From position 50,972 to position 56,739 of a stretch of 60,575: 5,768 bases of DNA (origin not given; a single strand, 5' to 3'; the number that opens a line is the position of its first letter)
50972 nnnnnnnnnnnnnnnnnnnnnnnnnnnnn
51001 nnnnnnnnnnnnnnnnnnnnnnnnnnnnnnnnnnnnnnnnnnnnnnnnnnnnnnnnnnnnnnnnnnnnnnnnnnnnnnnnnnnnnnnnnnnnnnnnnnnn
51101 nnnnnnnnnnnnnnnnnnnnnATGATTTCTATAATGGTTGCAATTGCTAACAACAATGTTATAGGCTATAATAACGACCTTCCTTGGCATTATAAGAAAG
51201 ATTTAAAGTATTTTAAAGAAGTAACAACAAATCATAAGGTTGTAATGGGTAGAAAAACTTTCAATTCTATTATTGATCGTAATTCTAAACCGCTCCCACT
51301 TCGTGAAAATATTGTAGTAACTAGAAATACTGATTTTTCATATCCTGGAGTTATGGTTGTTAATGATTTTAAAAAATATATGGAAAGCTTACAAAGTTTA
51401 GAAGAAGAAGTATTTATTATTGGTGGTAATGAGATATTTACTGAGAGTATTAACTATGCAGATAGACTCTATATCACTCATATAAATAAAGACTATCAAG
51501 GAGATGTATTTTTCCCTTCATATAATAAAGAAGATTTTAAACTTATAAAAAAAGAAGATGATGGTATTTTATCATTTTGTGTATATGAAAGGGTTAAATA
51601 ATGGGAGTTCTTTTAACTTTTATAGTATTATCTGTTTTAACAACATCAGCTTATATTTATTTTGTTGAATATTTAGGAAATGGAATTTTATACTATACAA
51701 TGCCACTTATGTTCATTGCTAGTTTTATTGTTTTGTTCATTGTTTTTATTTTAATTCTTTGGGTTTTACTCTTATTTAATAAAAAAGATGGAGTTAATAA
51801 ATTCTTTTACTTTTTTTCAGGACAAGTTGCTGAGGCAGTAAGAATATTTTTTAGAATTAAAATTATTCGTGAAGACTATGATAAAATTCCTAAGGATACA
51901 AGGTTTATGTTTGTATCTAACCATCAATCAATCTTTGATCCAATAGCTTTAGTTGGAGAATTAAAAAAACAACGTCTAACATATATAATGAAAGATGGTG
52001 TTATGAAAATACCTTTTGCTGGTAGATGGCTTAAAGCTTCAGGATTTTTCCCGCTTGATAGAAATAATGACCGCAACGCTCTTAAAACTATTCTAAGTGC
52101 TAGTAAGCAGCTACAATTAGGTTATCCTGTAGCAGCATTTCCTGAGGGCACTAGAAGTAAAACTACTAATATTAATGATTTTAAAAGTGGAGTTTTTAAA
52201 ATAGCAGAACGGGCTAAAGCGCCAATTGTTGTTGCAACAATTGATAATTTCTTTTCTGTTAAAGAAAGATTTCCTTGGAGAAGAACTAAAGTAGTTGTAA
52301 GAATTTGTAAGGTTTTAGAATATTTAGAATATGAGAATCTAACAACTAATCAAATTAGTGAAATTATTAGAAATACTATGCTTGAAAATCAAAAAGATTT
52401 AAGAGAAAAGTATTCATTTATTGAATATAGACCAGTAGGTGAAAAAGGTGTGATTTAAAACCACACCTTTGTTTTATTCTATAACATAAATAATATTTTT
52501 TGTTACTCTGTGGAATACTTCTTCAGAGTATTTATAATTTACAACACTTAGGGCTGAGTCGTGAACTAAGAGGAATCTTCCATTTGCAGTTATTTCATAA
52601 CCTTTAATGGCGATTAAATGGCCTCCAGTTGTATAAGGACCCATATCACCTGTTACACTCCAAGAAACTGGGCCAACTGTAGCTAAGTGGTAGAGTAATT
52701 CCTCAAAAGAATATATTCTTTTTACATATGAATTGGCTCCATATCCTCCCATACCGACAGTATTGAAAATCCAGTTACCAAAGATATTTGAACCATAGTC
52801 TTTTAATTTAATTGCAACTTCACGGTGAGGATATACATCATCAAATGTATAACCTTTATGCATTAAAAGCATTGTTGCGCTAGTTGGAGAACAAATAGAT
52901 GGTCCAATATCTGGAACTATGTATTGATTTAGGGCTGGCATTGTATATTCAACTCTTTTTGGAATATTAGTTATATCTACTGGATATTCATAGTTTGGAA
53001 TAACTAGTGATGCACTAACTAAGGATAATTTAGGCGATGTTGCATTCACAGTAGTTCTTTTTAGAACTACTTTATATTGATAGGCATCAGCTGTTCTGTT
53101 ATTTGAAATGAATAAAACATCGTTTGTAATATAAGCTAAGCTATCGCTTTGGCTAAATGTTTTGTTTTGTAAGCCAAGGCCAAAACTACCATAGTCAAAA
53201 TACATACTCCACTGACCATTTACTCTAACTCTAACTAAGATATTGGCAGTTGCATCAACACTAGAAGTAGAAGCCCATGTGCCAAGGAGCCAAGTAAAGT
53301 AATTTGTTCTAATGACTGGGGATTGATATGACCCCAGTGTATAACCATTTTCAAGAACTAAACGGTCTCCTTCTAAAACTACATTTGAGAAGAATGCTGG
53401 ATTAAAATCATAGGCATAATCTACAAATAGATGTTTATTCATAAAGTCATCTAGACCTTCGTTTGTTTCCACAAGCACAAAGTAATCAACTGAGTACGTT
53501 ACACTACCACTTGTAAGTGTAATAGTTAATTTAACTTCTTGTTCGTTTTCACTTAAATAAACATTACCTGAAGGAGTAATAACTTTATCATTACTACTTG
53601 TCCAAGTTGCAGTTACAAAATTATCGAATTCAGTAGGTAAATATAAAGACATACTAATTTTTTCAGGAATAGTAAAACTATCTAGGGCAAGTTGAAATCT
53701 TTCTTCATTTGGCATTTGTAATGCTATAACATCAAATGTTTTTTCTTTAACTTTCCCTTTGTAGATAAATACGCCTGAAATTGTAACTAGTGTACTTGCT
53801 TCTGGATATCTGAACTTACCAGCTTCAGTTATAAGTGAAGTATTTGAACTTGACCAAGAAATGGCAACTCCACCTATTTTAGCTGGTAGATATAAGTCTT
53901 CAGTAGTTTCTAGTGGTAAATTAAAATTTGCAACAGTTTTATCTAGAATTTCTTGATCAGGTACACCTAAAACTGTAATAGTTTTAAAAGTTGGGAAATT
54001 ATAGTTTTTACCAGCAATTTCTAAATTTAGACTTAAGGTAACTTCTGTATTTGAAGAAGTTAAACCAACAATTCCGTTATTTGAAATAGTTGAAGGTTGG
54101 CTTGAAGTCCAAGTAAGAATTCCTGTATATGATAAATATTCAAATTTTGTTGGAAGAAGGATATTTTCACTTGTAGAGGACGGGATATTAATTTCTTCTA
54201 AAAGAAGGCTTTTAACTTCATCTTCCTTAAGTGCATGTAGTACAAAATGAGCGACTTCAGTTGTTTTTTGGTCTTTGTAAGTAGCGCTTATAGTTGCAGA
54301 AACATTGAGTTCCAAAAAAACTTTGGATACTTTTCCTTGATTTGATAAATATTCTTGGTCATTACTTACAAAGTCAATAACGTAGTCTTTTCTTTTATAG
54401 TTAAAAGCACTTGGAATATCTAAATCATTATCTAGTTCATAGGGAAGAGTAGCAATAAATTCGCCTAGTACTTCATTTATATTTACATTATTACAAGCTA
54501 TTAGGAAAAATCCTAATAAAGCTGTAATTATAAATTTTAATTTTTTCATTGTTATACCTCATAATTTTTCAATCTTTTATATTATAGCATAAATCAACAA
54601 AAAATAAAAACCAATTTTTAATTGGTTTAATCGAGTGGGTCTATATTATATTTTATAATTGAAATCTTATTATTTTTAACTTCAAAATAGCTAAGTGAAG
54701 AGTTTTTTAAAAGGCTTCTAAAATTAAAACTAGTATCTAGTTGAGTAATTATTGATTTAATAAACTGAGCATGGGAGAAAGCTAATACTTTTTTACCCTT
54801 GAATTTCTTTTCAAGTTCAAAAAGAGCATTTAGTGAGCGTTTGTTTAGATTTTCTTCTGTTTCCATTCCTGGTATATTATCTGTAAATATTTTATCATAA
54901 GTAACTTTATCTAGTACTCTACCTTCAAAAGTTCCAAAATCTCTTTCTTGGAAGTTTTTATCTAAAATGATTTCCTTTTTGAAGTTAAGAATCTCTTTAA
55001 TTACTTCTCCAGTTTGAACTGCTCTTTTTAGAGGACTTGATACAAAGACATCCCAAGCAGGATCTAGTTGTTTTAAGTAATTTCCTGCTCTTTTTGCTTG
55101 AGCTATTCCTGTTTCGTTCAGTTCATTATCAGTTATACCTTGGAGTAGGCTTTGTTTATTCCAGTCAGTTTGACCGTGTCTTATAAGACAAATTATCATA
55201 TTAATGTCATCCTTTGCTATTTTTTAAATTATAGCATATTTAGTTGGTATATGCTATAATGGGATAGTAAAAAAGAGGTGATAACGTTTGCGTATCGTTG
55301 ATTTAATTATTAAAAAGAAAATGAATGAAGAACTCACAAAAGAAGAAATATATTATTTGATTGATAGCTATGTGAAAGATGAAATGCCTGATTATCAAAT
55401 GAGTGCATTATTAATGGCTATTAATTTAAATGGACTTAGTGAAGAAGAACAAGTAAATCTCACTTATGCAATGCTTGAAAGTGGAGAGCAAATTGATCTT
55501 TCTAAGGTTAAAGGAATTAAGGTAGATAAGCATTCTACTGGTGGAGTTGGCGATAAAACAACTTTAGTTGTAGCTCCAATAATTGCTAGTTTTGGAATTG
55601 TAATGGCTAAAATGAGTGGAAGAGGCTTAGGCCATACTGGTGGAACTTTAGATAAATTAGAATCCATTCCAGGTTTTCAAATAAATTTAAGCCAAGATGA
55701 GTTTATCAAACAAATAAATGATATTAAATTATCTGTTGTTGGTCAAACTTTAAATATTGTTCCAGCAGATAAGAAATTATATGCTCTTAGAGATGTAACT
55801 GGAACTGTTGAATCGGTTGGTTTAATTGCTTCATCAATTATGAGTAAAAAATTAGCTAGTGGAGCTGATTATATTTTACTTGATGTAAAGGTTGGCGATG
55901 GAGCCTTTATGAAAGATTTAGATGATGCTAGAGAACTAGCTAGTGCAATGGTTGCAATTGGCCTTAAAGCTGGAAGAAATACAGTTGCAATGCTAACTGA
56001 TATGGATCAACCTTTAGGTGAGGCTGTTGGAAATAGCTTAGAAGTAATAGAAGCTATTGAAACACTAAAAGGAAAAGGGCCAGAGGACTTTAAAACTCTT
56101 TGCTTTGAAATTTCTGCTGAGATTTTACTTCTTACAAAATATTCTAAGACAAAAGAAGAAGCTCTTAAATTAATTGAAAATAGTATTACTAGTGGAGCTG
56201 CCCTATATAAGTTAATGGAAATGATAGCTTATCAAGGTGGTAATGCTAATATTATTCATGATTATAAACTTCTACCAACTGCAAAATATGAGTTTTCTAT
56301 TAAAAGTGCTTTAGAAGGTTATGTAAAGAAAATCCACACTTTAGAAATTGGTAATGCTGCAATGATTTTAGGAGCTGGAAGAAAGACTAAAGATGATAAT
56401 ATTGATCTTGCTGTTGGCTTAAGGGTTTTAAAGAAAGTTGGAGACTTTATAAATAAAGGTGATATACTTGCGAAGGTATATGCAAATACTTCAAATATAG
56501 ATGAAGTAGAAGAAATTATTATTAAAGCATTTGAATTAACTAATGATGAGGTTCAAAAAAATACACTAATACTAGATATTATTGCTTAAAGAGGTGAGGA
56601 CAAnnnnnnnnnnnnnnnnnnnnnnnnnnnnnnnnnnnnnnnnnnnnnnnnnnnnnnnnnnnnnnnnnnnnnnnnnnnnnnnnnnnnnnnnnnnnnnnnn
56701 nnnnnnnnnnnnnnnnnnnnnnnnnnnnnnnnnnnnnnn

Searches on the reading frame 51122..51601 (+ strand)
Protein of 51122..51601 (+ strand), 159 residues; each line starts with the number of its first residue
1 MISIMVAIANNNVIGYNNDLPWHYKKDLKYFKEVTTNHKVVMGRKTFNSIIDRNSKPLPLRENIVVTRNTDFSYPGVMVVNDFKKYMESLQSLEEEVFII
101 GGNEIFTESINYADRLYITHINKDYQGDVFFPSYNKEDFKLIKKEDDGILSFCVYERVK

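Call 18: search_protein_families(library=ncbifam, proteins=[window:51122-51601:+], max_evalue=1e-8)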
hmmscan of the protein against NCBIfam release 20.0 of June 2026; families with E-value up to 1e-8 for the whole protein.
window:51122-51601:+ (159 aa): 30 families (the best 25 are shown)
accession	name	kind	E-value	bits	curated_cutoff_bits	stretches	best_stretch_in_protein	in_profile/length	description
NF000155.1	trim_DfrC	exception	9.7e-36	123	350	1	2-141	3-134/161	trimethoprim-sensitive dihydrofolate reductase DfrC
NF040541.1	trim_DfrE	exception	1.1e-35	122.7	347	1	1-151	2-148/157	trimethoprim-resistant dihydrofolate reductase DfrE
NF000019.2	trim_DfrA3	exception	3.7e-33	114.7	350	1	1-137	2-133/162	trimethoprim-resistant dihydrofolate reductase DfrA3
NF000332.1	trim_DfrDGK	exception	7.2e-32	110.5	300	1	2-144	2-139/161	DfrD/DfrG/DfrK family trimethoprim-resistant dihydrofolate reductase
NF008037.0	PRK10769.1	equivalog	1.4e-31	109.5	168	1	1-142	2-137/160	type 3 dihydrofolate reductase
NF033868.0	trim_DfrA36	exception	3.3e-31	108.2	360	1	2-141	3-141/170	trimethoprim-resistant dihydrofolate reductase DfrA36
NF000143.1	trim_DfrG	exception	1.3e-30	106.3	365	1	2-141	3-137/165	trimethoprim-resistant dihydrofolate reductase DfrG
NF000159.1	trim_DfrD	exception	1e-28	100.3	350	1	2-145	7-145/166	trimethoprim-resistant dihydrofolate reductase DfrD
NF000055.3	trim_DfrA12_A21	exception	5.3e-28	97.9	330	1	2-145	8-147/165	DfrA12/DfrA21 family trimethoprim-resistant dihydrofolate reductase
NF000127.2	trim_DfrA20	exception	5.9e-28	98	325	1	3-139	6-144/169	trimethoprim-resistant dihydrofolate reductase DfrA20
NF033851.1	trim_DfrA35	exception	7e-28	97.3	360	1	1-140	1-140/170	trimethoprim-resistant dihydrofolate reductase DfrA35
NF000012.1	trim_DfrI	exception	2.6e-27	95.5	400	1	1-145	27-170/191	trimethoprim-resistant dihydrofolate reductase DfrI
NF000330.1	trim_DfrA1_like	exception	5.5e-27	94.6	250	1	2-142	3-138/157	trimethoprim-resistant dihydrofolate reductase DfrA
NF000333.1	trim_DfrF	exception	3.3e-26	92.1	320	1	1-145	1-140/164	trimethoprim-resistant dihydrofolate reductase DfrF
NF000053.2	trim_DfrA12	exception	8.2e-26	90.8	360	1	2-145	8-147/165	trimethoprim-resistant dihydrofolate reductase DfrA12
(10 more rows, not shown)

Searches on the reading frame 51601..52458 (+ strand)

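Call 18: search_protein_families(library=ncbifam, proteins=[window:51601-52458:+], max_evalue=1e-8)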
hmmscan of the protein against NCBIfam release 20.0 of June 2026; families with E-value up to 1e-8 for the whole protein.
window:51601-52458:+ (285 aa): 3 families
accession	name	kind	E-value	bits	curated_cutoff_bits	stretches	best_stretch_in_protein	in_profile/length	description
TIGR00530.1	AGP_acyltrn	subfamily_domain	1.2e-26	93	102.95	1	86-214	2-129/130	1-acylglycerol-3-phosphate O-acyltransferase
NF006386.0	PRK08633.1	equivalog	1.4e-16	59.5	1221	1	12-216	359-553/1147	acyl-[ACP]--phospholipid O-acyltransferase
NF011593.0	PRK15018.1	equivalog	6.9e-12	45.6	501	1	37-255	8-217/245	1-acylglycerol-3-phosphate O-acyltransferase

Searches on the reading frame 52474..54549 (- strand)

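Call 18: search_protein_families(library=ncbifam, proteins=[window:52474-54549:-], max_evalue=1e-8)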
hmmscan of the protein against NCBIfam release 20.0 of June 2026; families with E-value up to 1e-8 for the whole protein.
window:52474-54549:- (691 aa): 0 families

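Call 52: search_protein_families(library=pfam, proteins=[window:52474-54549:-], max_evalue=0.001)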
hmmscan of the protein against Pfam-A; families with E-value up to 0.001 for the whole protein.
window:52474-54549:- (691 aa): 2 families
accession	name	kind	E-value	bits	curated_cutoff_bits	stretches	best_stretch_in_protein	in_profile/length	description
PF20578.4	aBig_2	-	6e-23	80.9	27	2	297-360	20-86/89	Atrophied bacterial Ig domain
PF13529.12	Peptidase_C39_2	-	2e-11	45.1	24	1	538-666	4-143/143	Peptidase_C39 like family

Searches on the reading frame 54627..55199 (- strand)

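Call 18: search_protein_families(library=ncbifam, proteins=[window:54627-55199:-], max_evalue=1e-8)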
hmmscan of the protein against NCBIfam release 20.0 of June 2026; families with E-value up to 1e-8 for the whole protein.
window:54627-55199:- (190 aa): 18 families
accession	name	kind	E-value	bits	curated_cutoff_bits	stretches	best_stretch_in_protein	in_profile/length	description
NF038349.1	dPGM_arch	equivalog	1.7e-24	86.8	225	1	3-180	1-178/194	2,3-diphosphoglycerate-dependent phosphoglycerate mutase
TIGR03162.1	ribazole_cobC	equivalog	1.8e-23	82.9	162.9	1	3-157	1-158/176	alpha-ribazole phosphatase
NF005567.0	PRK07238.1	equivalog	4e-22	79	326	1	3-174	180-360/378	bifunctional RNase H/acid phosphatase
NF009993.0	PRK13462.1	equivalog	4e-19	69.1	226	1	3-153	8-157/203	acid phosphatase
NF002339.0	PRK01295.1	equivalog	1.4e-18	67.1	316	1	2-97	4-100/206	2,3-bisphosphoglycerate-dependent phosphoglycerate mutase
NF009994.0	PRK13463.1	equivalog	8e-17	61.7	277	1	3-154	5-162/203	phosphoserine phosphatase 1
TIGR01258.1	pgm_1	subfamily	1.4e-16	60.6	81.7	1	3-98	3-97/245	2,3-bisphosphoglycerate-dependent phosphoglycerate mutase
NF045917.1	PhserinePhPspA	equivalog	1.5e-16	60.7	350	1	3-186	4-196/211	phosphoserine phosphatase PspA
NF010713.0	PRK14115.1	equivalog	1.7e-16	60.2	305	1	3-98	4-98/248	2,3-diphosphoglycerate-dependent phosphoglycerate mutase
TIGR03848.1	MSMEG_4193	subfamily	6.3e-16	58.4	203.85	1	3-153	2-162/204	MSMEG_4193 family putative phosphomutase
NF002901.0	PRK03482.1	equivalog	1e-15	57.9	261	1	3-174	4-184/215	2,3-diphosphoglycerate-dependent phosphoglycerate mutase GpmB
NF010718.0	PRK14120.1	equivalog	9.8e-14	51.2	366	1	3-94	7-99/249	phosphoglyceromutase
NF010717.0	PRK14119.1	equivalog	1.4e-12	47.7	378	1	4-97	5-99/228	2,3-diphosphoglycerate-dependent phosphoglycerate mutase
NF010716.0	PRK14118.1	equivalog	2.1e-12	46.8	409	1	2-99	2-98/227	2,3-diphosphoglycerate-dependent phosphoglycerate mutase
NF011580.0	PRK15004.1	equivalog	2.3e-12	47.3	250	1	1-94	1-90/203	adenosylcobalamin/alpha-ribazole phosphatase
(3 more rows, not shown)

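Call 52: search_protein_families(library=pfam, proteins=[window:54627-55199:-], max_evalue=0.001)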
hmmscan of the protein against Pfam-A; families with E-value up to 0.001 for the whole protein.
window:54627-55199:- (190 aa): 1 family
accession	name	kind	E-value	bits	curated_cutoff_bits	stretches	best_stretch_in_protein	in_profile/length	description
PF00300.27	His_Phos_1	-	6.6e-39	134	21.7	1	3-186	1-193/194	Histidine phosphatase superfamily (branch 1)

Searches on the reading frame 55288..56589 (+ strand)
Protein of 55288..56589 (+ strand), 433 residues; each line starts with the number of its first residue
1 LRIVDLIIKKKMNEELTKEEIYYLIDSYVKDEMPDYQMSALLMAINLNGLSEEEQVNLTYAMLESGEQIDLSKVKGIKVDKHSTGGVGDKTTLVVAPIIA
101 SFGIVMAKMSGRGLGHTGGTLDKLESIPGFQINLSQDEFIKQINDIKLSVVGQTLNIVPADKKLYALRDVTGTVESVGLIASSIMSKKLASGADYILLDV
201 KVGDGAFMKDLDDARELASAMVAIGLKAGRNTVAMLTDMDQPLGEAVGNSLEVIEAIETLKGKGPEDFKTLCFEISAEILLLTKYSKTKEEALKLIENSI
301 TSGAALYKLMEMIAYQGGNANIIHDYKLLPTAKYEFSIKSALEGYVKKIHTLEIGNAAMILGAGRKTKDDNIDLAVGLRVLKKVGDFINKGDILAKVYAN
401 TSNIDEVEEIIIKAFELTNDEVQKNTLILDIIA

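Call 18: search_protein_families(library=ncbifam, proteins=[window:55288-56589:+], max_evalue=1e-8)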
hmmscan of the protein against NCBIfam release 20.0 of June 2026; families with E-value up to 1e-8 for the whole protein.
window:55288-56589:+ (433 aa): 9 families
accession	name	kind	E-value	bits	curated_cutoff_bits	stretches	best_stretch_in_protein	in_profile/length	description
NF004747.0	PRK06078.1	equivalog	6.7e-177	588.4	559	1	1-432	1-432/434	pyrimidine-nucleoside phosphorylase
TIGR02644.1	Y_phosphoryl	subfamily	3.5e-170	566.3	409.05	1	3-417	1-416/417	pyrimidine-nucleoside phosphorylase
NF004490.0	PRK05820.1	equivalog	3.3e-153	510.4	269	1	2-432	4-437/439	thymidine phosphorylase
TIGR02643.1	T_phosphoryl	equivalog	3.8e-122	408.3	570.7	1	6-431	6-436/437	thymidine phosphorylase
TIGR02645.1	ARCH_P_rylase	hypoth_equivalog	5.1e-68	229.7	434.6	1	7-403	89-474/493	putative thymidine phosphorylase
NF003338.0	PRK04350.1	subfamily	1.1e-67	228.5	434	1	8-403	96-477/502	thymidine phosphorylase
TIGR03327.1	AMP_phos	equivalog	7.7e-67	225.9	535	1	7-402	90-474/500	AMP phosphorylase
TIGR01245.1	trpD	equivalog_domain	7e-15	55.2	199.05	1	13-148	7-143/330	anthranilate phosphoribosyltransferase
NF011201.0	PRK14607.1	equivalog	8.3e-13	47.8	670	1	3-150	195-342/534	bifunctional anthranilate synthase component II/anthranilate phosphoribosyltransferase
